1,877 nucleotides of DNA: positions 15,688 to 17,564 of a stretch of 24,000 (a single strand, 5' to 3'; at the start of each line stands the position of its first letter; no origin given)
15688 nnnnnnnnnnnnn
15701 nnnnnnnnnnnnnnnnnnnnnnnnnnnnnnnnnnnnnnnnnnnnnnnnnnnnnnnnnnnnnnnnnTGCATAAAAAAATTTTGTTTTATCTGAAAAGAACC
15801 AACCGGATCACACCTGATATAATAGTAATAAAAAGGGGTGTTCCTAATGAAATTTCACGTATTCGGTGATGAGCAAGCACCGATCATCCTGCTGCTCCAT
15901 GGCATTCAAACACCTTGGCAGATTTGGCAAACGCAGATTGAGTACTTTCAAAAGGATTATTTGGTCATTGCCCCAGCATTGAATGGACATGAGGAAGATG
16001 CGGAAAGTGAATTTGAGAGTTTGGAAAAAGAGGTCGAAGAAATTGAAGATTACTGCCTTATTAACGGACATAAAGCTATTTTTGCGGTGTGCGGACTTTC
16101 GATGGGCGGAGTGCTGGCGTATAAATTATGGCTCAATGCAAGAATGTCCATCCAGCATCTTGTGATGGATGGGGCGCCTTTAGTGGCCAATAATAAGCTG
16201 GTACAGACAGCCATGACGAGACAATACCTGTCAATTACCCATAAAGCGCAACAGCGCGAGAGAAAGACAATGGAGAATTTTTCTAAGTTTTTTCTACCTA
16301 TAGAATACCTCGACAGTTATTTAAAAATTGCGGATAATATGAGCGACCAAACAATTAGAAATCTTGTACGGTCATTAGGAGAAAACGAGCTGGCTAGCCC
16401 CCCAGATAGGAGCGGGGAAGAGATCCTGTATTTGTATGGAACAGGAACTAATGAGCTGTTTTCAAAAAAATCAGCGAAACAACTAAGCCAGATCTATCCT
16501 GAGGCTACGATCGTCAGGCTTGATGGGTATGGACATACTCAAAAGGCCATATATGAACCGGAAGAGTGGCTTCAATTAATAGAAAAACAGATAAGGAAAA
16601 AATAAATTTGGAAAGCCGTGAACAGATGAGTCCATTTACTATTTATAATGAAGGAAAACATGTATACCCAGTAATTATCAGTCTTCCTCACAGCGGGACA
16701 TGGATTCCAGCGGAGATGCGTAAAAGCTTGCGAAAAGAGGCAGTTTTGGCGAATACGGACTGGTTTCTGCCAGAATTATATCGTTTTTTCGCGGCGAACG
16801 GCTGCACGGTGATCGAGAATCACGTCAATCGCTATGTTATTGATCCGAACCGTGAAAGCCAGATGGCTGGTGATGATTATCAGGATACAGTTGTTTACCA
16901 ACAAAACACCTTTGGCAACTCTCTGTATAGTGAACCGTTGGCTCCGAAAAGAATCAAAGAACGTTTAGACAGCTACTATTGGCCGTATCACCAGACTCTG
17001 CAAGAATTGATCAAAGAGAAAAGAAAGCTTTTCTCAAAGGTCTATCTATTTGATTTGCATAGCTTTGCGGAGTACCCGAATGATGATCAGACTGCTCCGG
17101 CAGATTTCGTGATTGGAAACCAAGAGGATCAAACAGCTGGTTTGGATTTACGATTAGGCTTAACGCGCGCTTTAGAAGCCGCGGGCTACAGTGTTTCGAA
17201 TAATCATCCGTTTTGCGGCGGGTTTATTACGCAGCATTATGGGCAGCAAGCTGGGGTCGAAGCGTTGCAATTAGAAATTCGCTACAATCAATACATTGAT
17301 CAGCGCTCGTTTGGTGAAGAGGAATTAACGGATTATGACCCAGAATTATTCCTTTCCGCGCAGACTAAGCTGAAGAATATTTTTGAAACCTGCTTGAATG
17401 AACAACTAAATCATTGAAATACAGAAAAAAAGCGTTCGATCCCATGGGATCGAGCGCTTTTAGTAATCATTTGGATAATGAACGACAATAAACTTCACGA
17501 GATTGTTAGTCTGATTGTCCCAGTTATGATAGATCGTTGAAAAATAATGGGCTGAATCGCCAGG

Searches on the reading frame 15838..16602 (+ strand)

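Call 10: search_protein_families(library=ncbifam, proteins=[window:15838-16602:+], max_evalue=0.00001)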
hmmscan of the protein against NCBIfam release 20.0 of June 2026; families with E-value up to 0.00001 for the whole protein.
window:15838-16602:+ (255 aa): 6 families
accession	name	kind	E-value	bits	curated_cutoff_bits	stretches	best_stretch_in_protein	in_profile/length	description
TIGR03695.1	menH_SHCHC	equivalog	3.8e-12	46.2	208.55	1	14-235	2-235/252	2-succinyl-6-hydroxy-2,4-cyclohexadiene-1-carboxylate synthase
NF051488.1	bifunc_PcaDC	exception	6.3e-11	42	390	1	6-111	4-109/375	bifunctional 3-oxoadipate enol-lactonase/4-carboxymuconolactone decarboxylase PcaDC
TIGR02427.1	protocat_pcaD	equivalog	1.6e-09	37.5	255.85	1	6-110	4-109/251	3-oxoadipate enol-lactonase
NF008340.0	PRK11126.1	equivalog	2.8e-08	33.3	261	1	8-116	8-115/255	2-succinyl-6-hydroxy-2,4-cyclohexadiene-1-carboxylate synthase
NF050089.1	i_nPHAscl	equivalog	2.6e-07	30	300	1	13-117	17-127/288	intracellular short-chain-length polyhydroxyalkanoate depolymerase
TIGR03056.1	bchO_mg_che_rel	equivalog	7e-07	28.5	172.55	0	10-105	24-120/278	alpha/beta fold hydrolase BchO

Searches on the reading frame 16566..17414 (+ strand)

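Call 10: search_protein_families(library=ncbifam, proteins=[window:16566-17414:+], max_evalue=0.00001)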
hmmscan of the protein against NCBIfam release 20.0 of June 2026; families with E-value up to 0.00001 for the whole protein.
window:16566-17414:+ (283 aa): 1 family
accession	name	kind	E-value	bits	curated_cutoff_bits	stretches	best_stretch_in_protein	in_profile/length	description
TIGR02017.1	hutG_amidohyd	equivalog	5.3e-41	140.8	278.75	1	34-278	10-259/263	N-formylglutamate deformylase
